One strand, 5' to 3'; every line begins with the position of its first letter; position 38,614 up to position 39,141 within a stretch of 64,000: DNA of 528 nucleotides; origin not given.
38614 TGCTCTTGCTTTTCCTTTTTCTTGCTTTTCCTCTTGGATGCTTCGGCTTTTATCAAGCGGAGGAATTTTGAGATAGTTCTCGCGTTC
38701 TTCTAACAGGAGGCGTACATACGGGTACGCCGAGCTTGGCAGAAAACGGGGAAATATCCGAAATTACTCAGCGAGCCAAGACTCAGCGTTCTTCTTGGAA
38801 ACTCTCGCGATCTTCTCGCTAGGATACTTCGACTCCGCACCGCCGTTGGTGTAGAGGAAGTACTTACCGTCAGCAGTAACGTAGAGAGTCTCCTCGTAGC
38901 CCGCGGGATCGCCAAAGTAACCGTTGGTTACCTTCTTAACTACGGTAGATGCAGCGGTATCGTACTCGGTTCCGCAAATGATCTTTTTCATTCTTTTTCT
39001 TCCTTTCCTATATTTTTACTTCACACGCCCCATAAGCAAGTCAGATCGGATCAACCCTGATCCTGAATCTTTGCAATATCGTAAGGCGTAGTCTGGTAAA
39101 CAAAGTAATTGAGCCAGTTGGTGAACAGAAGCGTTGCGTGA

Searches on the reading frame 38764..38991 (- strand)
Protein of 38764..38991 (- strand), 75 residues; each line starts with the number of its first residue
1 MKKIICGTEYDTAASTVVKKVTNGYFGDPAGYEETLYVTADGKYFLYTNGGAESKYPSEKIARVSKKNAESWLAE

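Call 86: find_encoding_contigs(protein=window:38764-38991:-, flank=1500, max_places=10)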
Protein window:38764-38991:- (75 aa): 3 contigs read that carry it; 3 places shown.
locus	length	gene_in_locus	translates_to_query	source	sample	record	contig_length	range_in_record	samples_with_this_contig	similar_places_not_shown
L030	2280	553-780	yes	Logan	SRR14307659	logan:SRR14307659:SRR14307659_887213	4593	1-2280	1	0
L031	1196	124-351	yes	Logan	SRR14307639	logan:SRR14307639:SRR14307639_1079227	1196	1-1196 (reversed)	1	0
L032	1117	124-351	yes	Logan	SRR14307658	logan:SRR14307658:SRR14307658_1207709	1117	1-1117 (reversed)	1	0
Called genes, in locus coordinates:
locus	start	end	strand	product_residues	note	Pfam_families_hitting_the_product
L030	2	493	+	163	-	?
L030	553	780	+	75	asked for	-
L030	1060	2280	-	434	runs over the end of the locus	PF02056:Glyco_hydro_4, PF11975:Glyco_hydro_4C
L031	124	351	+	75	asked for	-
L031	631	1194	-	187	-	?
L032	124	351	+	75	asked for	-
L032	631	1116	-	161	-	?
